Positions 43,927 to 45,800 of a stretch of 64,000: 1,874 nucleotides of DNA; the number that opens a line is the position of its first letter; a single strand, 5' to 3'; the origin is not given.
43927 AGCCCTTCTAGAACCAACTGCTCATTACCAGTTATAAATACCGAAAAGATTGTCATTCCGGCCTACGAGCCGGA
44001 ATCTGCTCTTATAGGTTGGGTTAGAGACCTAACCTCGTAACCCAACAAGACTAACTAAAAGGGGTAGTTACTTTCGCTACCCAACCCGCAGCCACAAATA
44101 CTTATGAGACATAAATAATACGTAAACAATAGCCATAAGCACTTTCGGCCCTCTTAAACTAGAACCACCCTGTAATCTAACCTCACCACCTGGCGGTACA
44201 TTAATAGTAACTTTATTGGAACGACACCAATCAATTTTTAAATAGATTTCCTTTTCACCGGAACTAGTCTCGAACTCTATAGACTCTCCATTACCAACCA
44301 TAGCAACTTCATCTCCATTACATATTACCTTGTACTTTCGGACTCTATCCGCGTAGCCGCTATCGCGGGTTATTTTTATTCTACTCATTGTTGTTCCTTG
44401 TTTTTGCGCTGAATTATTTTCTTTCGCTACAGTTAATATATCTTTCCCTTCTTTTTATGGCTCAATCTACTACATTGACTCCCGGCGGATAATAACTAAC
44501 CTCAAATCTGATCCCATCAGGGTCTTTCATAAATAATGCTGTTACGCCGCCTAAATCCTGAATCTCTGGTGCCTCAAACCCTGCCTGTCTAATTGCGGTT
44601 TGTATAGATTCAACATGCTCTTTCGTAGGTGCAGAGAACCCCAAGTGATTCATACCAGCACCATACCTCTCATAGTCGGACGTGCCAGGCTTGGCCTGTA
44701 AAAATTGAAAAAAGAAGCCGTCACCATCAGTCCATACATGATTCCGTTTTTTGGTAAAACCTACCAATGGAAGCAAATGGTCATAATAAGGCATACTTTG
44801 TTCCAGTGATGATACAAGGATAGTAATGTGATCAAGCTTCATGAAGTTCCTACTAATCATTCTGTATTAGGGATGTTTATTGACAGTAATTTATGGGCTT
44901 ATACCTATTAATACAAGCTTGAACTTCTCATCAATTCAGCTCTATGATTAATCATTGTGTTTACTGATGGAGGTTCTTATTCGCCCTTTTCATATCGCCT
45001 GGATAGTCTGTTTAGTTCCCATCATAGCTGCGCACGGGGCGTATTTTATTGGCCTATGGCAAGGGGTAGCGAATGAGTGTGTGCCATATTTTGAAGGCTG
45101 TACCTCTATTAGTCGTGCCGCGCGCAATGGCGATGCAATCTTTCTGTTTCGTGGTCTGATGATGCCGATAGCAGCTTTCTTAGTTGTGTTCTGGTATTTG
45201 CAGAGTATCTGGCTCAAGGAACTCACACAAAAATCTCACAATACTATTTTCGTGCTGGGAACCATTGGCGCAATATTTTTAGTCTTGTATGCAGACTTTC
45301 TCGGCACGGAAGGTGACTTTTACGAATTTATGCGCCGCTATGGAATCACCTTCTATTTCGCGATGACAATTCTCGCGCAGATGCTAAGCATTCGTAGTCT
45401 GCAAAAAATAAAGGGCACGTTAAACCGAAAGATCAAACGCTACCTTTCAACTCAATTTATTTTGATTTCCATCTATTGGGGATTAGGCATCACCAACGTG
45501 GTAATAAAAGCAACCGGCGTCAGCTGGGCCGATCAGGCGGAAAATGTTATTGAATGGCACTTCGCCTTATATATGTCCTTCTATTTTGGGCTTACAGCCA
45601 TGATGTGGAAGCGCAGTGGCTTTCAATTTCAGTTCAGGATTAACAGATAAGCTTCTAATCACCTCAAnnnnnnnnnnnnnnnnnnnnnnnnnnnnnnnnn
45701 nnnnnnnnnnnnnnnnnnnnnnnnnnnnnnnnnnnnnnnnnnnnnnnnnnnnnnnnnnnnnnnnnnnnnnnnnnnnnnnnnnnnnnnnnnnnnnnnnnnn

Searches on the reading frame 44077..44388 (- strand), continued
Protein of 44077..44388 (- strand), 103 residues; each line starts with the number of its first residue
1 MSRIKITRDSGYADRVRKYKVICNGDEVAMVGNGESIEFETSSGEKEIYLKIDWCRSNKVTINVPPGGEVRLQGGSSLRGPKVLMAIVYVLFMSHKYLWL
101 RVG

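Call 51: fold_search(model_id=the predicted structure, library=pdb)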
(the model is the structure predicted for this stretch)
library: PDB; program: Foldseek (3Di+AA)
matches with E <= 10: 706; with E <= 0.001: 0
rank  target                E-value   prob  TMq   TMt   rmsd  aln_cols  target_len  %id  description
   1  2mca_MODEL_1_A        6.6e-03  1.00  0.52  0.52   4.6       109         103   12  NMR structure of the protein YP_002937094.1 from Eubacterium rectale (released 2013-09-04)
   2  6hif_Y                8.9e-03  1.00  0.53  0.62   4.4        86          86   14  Kuenenia stuttgartiensis hydrazine dehydrogenase complex (released 2019-04-17)
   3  6czt_MODEL_1_A        1.5e-02  1.00  0.50  0.61   2.9        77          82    9  CS-rosetta determined structures of the N-terminal domain of AlgF from P. aeruginosa (released 2019-04-17)
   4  2nsm                  1.7e-02  1.00  0.49  0.15   3.8        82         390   16  Crystal structure of the human carboxypeptidase N (Kininase I) catalytic domain (released 2007-04-24)
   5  9k1u_B                2.7e-02  0.99  0.46  0.59   3.6        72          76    7  crystal structure of Rtks and Ppka complex (released 2025-10-22)
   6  3e8v                  2.7e-02  0.97  0.43  0.52   4.5        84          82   10  Crystal structure of a possible transglutaminase-family protein proteolytic fragment from Bacteroides fragilis (released 2008-09-02)
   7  3hn5_A                3.2e-02  0.99  0.45  0.25   4.9        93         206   12  Crystal structure of BF0290 (YP_210027.1) from Bacteroides fragilis NCTC 9343 at 1.70 A resolution (released 2009-06-23)
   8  3njx                  3.4e-02  0.98  0.51  0.13   4.8        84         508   13  Rhamnogalacturonan Lyase from Aspergillus aculeatus mutant H210A (released 2010-10-06)
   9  9k1u_D                3.6e-02  0.99  0.47  0.60   3.8        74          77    7  crystal structure of Rtks and Ppka complex (released 2025-10-22)
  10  4yok                  3.6e-02  0.94  0.41  0.24   5.6        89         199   16  Crystal structure of a DUF3823 family protein (PARMER_04126) from Parabacteroides merdae ATCC 43184 at 1.80 A resolution (released 2015-03-25)
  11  5aq0_A                4.1e-02  0.89  0.39  0.47   5.2        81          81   11  The structure of the Transthyretin-like domain of the first catalytic domain of the HUMAN Carboxypeptidase D (released 2016-09-28)
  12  2xhn_A                4.3e-02  0.97  0.48  0.12   4.5        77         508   13  Rhamnogalacturonan lyase from Aspergillus aculeatus K150A active site mutant (released 2010-09-29)
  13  1nkg                  4.3e-02  0.97  0.48  0.12   4.6        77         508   13  Rhamnogalacturonan lyase from Aspergillus aculeatus (released 2004-05-25)
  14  3mn8_D                4.9e-02  0.99  0.50  0.15   3.6        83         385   12  Structure of Drosophila melanogaster carboxypeptidase D isoform 1B short (released 2010-07-28)
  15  4wi0_B                4.9e-02  0.99  0.50  0.35   3.7        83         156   11  Crystal structure of Coh3ScaB-XDoc_M2ScaA complex: A C-terminal interface mutant of type II Cohesin-X-Dockerin complex (released 2015-10-07)
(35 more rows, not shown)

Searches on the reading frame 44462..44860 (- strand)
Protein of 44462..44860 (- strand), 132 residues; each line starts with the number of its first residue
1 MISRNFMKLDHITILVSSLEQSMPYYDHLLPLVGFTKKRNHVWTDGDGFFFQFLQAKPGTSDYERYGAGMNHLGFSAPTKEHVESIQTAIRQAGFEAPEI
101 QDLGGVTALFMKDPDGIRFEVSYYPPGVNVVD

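Call 4: search_protein_families(library=pfam, proteins=[window:44462-44860:-], max_evalue=0.01)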
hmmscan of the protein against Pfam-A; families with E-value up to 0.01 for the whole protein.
window:44462-44860:- (132 aa): 1 family
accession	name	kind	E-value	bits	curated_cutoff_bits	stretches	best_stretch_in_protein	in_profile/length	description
PF00903.31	Glyoxalase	-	1e-08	36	20.6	1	8-121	1-121/121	Glyoxalase/Bleomycin resistance protein/Dioxygenase superfamily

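Call 10: find_encoding_contigs(protein=window:44462-44842:-, flank=6000, max_places=10)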
Protein window:44462-44842:- (126 aa): no gene with exactly this product is on record in the collection.

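Call 27: find_homologous_proteins(query=window:44462-44842:-, max_evalue=1e-20)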
Query window:44462-44842:- (126 aa): 640 proteins with E <= 1e-20 among 650 candidates; the best 120 are listed.
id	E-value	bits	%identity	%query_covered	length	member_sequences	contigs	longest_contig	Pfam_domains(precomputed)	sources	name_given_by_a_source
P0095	1.6e-79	282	98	100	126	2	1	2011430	PF00903.32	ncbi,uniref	ncbi:VOC family protein [Kangiella sp.]|uniref:VOC family protein n=1 Tax=Kangiella sp. TaxID=192024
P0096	1.3e-71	256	88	100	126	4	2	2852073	PF00903.32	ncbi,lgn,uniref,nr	ncbi:VOC family protein [Kangiella koreensis]|uniref:Glyoxalase/bleomycin resistance protein/dioxyge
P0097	4.4e-67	242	84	100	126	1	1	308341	PF00903.32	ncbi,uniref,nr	ncbi:VOC family protein [Kangiella shandongensis]|uniref:VOC family protein n=1 Tax=Kangiella shando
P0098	2.2e-62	227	76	100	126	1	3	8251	PF00903.32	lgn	-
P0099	5.7e-62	225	77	100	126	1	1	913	PF00903.32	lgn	-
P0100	8.2e-62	225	77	100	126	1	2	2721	PF00903.32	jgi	jgi:lactoylglutathione lyase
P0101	2.0e-61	224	79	100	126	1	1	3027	PF00903.32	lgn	-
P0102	2.2e-61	223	75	100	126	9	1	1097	PF00903.32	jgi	jgi:catechol 2,3-dioxygenase-like lactoylglutathione lyase family enzyme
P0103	3.1e-61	223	75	100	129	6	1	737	PF00903.32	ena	-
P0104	3.8e-61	223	75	100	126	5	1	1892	PF00903.32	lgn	-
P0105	4.0e-61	223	78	100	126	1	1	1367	PF00903.32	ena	-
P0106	4.1e-61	223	76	100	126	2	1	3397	PF00903.32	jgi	jgi:lactoylglutathione lyase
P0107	5.6e-61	222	75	100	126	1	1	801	PF00903.32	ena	-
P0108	8.7e-61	222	75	100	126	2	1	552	PF00903.32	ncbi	-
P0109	8.7e-61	222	72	100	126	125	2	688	PF00903.32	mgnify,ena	mgnify:FL=1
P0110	9.8e-61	221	73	100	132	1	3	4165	PF00903.32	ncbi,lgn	-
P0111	9.8e-61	221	73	100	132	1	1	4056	PF00903.32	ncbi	-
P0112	1.1e-60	221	76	100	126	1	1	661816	PF00903.32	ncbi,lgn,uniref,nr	ncbi:glyoxalase [Permianibacter sp. IMCC34836]|uniref:VOC family protein n=1 Tax=Permianibacter flum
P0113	1.5e-60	221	71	100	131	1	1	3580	PF00903.32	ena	-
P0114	1.5e-60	221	73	100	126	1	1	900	PF00903.32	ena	-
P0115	1.5e-60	221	71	100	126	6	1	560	PF00903.32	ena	-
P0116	1.5e-60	221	73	100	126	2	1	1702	PF00903.32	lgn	-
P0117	2.0e-60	220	77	100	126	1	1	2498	PF00903.32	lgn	-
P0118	2.0e-60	220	75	100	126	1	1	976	PF13669.13,PF00903.32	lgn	-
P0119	2.1e-60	220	75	100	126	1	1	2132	PF00903.32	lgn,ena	-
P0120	2.6e-60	220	72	100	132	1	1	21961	PF00903.32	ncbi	-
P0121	2.6e-60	220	72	100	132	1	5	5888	PF00903.32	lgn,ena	-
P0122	4.0e-60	219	75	100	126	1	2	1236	PF00903.32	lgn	-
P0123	4.3e-60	219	75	100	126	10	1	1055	PF00903.32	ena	-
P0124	5.1e-60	219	77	100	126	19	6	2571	PF00903.32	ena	-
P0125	6.8e-60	219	75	100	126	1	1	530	PF00903.32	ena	-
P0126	9.1e-60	218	71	100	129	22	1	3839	PF00903.32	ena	-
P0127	1.1e-59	218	71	100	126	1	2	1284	PF00903.32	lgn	-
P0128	1.2e-59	218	72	100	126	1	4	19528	PF00903.32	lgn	-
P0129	1.2e-59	218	74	100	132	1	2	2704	PF13669.13,PF00903.32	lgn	-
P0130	1.4e-59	218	74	100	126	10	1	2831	PF00903.32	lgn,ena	-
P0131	1.6e-59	217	75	100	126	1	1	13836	PF00903.32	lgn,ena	-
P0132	1.6e-59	217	73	100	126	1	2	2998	PF00903.32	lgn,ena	-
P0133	2.0e-59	217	72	100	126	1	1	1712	PF00903.32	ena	-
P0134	2.8e-59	217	72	100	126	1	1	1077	PF00903.32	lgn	-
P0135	3.8e-59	216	74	100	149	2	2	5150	PF00903.32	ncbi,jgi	jgi:lactoylglutathione lyase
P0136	4.3e-59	216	72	100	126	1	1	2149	PF00903.32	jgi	jgi:lactoylglutathione lyase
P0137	5.1e-59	216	72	100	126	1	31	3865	PF00903.32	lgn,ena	-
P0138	5.3e-59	216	73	100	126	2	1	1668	PF00903.32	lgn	-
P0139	5.3e-59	216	72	100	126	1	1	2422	PF00903.32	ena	-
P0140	5.5e-59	216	75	100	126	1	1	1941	PF00903.32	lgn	-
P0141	5.5e-59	216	73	100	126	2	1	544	PF00903.32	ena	-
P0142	7.5e-59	215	74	100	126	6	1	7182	PF00903.32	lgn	-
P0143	7.6e-59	215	71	100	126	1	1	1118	PF00903.32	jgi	jgi:catechol 2,3-dioxygenase-like lactoylglutathione lyase family enzyme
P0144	7.8e-59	215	75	100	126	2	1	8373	PF00903.32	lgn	-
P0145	8.0e-59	215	71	100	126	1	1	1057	PF00903.32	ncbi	-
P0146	8.0e-59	215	73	99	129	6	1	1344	PF00903.32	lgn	-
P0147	8.0e-59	215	71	100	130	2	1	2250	PF00903.32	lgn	-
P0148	8.4e-59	215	71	100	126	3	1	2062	PF00903.32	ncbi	-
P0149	9.9e-59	215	72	100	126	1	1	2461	PF00903.32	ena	-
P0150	1.0e-58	215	74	100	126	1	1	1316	PF00903.32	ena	-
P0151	1.4e-58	214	71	100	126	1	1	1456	PF00903.32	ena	-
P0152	1.4e-58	214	72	100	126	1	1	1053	PF00903.32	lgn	-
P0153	1.4e-58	214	71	100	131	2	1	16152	PF00903.32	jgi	jgi:lactoylglutathione lyase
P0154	1.5e-58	214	71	100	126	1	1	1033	PF13669.13,PF00903.32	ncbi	-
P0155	1.6e-58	214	72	100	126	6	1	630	PF13669.13,PF00903.32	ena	-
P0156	2.0e-58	214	72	100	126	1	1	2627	PF00903.32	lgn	-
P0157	2.6e-58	214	73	100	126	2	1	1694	PF00903.32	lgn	-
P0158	2.8e-58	213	71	100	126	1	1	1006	PF00903.32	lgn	-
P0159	3.6e-58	213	72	100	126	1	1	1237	PF00903.32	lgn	-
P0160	3.6e-58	213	71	100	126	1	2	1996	PF13669.13,PF00903.32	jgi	jgi:lactoylglutathione lyase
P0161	3.8e-58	213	69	100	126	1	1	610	PF00903.32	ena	-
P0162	4.0e-58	213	71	100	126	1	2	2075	PF00903.32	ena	-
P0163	5.2e-58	213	74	100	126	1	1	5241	PF00903.32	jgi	jgi:lactoylglutathione lyase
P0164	5.4e-58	212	71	100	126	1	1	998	PF13669.13,PF00903.32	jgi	jgi:catechol 2,3-dioxygenase-like lactoylglutathione lyase family enzyme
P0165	6.8e-58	212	73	100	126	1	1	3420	PF00903.32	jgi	jgi:lactoylglutathione lyase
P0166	7.3e-58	212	71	100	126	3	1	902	PF00903.32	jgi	jgi:catechol 2,3-dioxygenase-like lactoylglutathione lyase family enzyme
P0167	7.8e-58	212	72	99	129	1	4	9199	PF00903.32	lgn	-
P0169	1.0e-57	212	72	100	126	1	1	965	PF00903.32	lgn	-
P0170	1.0e-57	212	69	100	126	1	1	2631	PF00903.32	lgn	-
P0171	1.1e-57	211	72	100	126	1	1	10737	PF00903.32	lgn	-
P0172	1.2e-57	211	71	99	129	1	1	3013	PF00903.32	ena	-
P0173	1.3e-57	211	75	100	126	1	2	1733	PF00903.32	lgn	-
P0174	1.4e-57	211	70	100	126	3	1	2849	PF00903.32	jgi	jgi:catechol 2,3-dioxygenase-like lactoylglutathione lyase family enzyme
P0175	1.5e-57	211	70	100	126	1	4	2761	PF00903.32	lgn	-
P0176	1.9e-57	211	69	100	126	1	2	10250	PF00903.32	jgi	jgi:catechol 2,3-dioxygenase-like lactoylglutathione lyase family enzyme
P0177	2.0e-57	211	72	100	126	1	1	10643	PF00903.32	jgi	jgi:catechol 2,3-dioxygenase-like lactoylglutathione lyase family enzyme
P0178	2.5e-57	210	72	100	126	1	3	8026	PF00903.32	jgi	jgi:lactoylglutathione lyase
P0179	2.7e-57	210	72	100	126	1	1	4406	PF00903.32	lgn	-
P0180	2.8e-57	210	73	100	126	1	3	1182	PF00903.32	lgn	-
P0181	2.8e-57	210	71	100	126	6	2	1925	PF13669.13,PF00903.32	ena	-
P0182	2.9e-57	210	71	100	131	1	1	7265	PF00903.32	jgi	-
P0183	3.2e-57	210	70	100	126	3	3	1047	PF00903.32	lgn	-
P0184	3.5e-57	210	71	100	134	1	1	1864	PF00903.32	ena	-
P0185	3.6e-57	210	72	100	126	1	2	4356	PF00903.32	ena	-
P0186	3.7e-57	210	70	100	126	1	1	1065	PF00903.32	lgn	-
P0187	3.8e-57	210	71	100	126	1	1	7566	PF13669.13,PF00903.32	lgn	-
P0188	3.8e-57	210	71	100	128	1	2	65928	PF00903.32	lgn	-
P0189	3.8e-57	210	71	100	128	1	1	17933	PF00903.32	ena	-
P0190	4.6e-57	209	70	100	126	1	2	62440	PF00903.32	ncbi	ncbi:MAG: VOC family protein [Polyangiaceae bacterium]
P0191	5.1e-57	209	73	100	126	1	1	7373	PF00903.32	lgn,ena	-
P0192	6.7e-57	209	72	100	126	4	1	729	PF00903.32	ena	-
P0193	7.0e-57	209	71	100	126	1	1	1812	PF00903.32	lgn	-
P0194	7.1e-57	209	72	100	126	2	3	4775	PF00903.32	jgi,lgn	jgi:lactoylglutathione lyase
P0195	7.1e-57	209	70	100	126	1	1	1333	PF13669.13,PF00903.32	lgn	-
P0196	7.6e-57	209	71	100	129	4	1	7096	PF00903.32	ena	-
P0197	8.0e-57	209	71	100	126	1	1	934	PF00903.32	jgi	jgi:catechol 2,3-dioxygenase-like lactoylglutathione lyase family enzyme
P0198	9.2e-57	209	71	100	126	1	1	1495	PF00903.32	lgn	-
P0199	1.0e-56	208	68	100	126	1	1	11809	PF00903.32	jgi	jgi:lactoylglutathione lyase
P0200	1.0e-56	208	71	100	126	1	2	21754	PF13669.13,PF00903.32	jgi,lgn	jgi:catechol 2,3-dioxygenase-like lactoylglutathione lyase family enzyme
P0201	1.0e-56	208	69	100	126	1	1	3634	PF00903.32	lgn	-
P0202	1.0e-56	208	69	100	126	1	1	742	PF13669.13,PF00903.32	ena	-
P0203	1.1e-56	208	71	100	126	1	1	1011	PF00903.32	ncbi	-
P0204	1.1e-56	208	70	100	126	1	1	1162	PF00903.32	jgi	jgi:lactoylglutathione lyase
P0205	1.4e-56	208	72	100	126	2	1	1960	PF00903.32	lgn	-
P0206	1.8e-56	208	71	100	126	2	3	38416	PF00903.32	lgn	-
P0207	2.2e-56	207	73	100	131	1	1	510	PF00903.32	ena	-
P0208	2.4e-56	207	71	100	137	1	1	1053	PF00903.32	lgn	-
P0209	2.5e-56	207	71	100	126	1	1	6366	PF00903.32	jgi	-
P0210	2.7e-56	207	70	100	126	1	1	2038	PF00903.32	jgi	jgi:lactoylglutathione lyase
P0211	2.7e-56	207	69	100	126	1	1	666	PF00903.32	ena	-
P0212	2.8e-56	207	67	100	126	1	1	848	PF00903.32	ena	-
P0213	2.8e-56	207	69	100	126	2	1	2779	PF00903.32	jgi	jgi:lactoylglutathione lyase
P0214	3.5e-56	207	69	100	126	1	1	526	PF00903.32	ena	-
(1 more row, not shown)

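Call 30: find_encoding_contigs(protein=P0096, flank=8000, max_places=4)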
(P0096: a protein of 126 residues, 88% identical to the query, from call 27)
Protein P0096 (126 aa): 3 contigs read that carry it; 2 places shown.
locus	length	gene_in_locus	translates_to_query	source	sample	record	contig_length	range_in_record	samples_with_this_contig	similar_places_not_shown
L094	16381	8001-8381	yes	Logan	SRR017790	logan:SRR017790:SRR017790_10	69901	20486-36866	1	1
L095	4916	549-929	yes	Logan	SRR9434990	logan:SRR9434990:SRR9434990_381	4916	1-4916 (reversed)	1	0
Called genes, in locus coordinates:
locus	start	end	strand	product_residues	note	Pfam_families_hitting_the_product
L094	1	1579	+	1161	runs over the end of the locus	PF02811:PHP, PF07733:DNA_pol3_alpha, PF17657:DNA_pol3_finger, PF14579:HHH_6, PF01336:tRNA_anti-codon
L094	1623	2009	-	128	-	-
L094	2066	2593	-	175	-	PF01381:HTH_3, PF12844:HTH_19 (weak), PF13413:HTH_25 (weak), PF13560:HTH_31, PF13239:2TM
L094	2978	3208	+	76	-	-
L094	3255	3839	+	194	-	-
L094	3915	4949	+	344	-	PF16884:ADH_N_2, PF00107:ADH_zinc_N, PF13602:ADH_zinc_N_2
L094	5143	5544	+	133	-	-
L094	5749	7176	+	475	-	PF01979:Amidohydro_1, PF07969:Amidohydro_3 (weak)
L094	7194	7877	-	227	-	-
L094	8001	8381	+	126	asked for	PF00903:Glyoxalase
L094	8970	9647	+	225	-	PF01965:DJ-1_PfpI, PF17124:ThiJ_like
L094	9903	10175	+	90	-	PF14026:SCO4226-like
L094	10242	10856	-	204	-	PF11617:Cu-binding_MopE (weak)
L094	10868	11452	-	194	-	PF11617:Cu-binding_MopE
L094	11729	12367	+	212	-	PF00132:Hexapep, PF14602:Hexapep_2 (weak)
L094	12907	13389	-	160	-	PF02870:Methyltransf_1N, PF01035:DNA_binding_1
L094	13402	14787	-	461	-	PF02805:Ada_Zn_binding, PF12833:HTH_18, PF00165:HTH_AraC (weak), PF06029:AlkA_N, PF00730:HhH-GPD (weak)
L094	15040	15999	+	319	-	PF03255:ACCA, PF01039:Carboxyl_trans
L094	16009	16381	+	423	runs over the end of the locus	PF01171:ATP_bind_3, PF09179:TilS, PF11734:TilS_C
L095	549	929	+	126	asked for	PF00903:Glyoxalase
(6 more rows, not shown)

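Call 40: search_protein_families(library=ncbifam, proteins=[window:44462-44842:-], max_evalue=0.1)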
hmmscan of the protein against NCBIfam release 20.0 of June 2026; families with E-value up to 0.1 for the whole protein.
window:44462-44842:- (126 aa): 26 families (the best 25 are shown)
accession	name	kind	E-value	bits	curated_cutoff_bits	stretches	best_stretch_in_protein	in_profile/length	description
NF050074.1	glyox_I_GloA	exception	9.2e-07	29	165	1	3-115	2-119/121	lactoylglutathione lyase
TIGR03211.1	catechol_2_3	equivalog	3.4e-06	26.5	320.2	1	1-110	3-110/303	catechol 2,3-dioxygenase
NF000496.2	Fos_GSH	equivalog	2.3e-05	24.5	180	1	3-115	5-114/136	fosfomycin resistance glutathione transferase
TIGR02295.1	HpaD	equivalog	4.6e-05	22.7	321.4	1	2-115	4-115/298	3,4-dihydroxyphenylacetate 2,3-dioxygenase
NF000124.1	fos-Vibrio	exception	5.1e-05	23.4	250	1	2-115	4-109/132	FosG/FosC2-related fosfomycin resistance glutathione transferase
NF000125.1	498180014_fosA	hypoth_equivalog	7.3e-05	23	250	1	3-115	6-116/129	Fos family putative thiol transferase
NF050075.1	SMU1112c_YaeR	equivalog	0.00038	20.7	140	1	2-115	3-123/125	SMU1112c/YaeR family gloxylase I-like metalloprotein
NF000074.1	299782349_fosC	exception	0.00061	19.9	250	1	3-115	5-109/132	FosC2 family fosfomycin resistance glutathione transferase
NF005227.0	PRK06724.1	equivalog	0.00078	19.9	146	1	3-46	8-52/128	hypothetical protein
NF000221.4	FosA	exception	0.001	19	250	1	3-115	5-114/137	FosA family fosfomycin resistance glutathione transferase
NF003152.0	PRK04101.1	equivalog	0.0012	19.2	171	1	3-115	5-116/139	metallothiol transferase FosB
NF000495.1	FosK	exception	0.0017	18.2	280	1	3-115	5-109/132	fosfomycin resistance glutathione transferase FosK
NF041414.1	ArsI_CadI_VOC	equivalog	0.0025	17.4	116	1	6-115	4-112/147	ArsI/CadI family heavy metal resistance metalloenzyme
NF000026.1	154989_fosA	exception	0.0067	16.6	275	1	3-115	5-114/141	FosA/FosA2 family fosfomycin resistance glutathione transferase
NF038311.1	FosU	exception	0.01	16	295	1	3-115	5-111/137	FosU family fosfomycin resistance glutathione transferase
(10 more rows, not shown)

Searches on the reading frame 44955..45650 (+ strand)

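Call 4: search_protein_families(library=pfam, proteins=[window:44955-45650:+], max_evalue=0.01)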
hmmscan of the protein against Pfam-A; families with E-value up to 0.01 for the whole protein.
window:44955-45650:+ (231 aa): 0 families

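Call 38: search_protein_families(library=pfam, proteins=[window:44955-45650:+], max_evalue=10)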
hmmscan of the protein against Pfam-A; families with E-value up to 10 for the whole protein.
window:44955-45650:+ (231 aa): 0 families

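Call 40: search_protein_families(library=ncbifam, proteins=[window:44955-45650:+], max_evalue=0.1)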
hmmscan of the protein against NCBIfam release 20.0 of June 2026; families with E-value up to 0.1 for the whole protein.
window:44955-45650:+ (231 aa): 1 family
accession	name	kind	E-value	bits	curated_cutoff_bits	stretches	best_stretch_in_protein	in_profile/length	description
NF040685.1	conju_mem_TcpD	equivalog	0.026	14.7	100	1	56-113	42-96/114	conjugal transfer membrane protein TcpD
